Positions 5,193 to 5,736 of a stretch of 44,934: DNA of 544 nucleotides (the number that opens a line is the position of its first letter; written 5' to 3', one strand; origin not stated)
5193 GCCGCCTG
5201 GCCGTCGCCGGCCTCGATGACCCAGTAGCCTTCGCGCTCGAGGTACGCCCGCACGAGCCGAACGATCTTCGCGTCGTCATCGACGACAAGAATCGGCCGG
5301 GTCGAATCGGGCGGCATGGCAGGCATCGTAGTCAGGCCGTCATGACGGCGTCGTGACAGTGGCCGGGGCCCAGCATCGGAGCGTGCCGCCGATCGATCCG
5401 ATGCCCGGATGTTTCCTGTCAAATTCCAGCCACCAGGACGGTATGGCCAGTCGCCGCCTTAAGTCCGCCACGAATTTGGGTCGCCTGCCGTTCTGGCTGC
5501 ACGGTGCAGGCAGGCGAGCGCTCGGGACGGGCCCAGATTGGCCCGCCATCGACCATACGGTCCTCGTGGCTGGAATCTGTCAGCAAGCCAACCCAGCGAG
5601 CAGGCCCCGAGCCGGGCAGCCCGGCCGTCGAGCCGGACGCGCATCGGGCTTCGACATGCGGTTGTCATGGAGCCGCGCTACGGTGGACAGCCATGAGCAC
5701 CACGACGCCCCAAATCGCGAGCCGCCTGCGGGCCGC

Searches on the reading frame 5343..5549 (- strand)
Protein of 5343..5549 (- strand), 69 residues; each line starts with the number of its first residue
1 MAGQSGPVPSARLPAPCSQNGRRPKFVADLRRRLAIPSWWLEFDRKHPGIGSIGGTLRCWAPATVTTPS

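Call 54: search_protein_families(library=pfam, proteins=[window:5343-5549:-], max_evalue=1)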
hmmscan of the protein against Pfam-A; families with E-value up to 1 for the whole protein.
window:5343-5549:- (69 aa): 0 families

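Call 57: find_homologous_proteins(query=window:5343-5549:-, max_evalue=1)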
Query window:5343-5549:-: no candidate shares three 5-residue words with the query. No homologue found.

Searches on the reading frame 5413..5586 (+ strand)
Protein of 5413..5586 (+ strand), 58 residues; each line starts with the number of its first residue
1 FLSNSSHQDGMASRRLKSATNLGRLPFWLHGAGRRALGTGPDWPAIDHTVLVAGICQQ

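Call 56: find_homologous_proteins(query=window:5413-5586:+, max_evalue=1)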
Query window:5413-5586:+: no candidate shares three 5-residue words with the query. No homologue found.
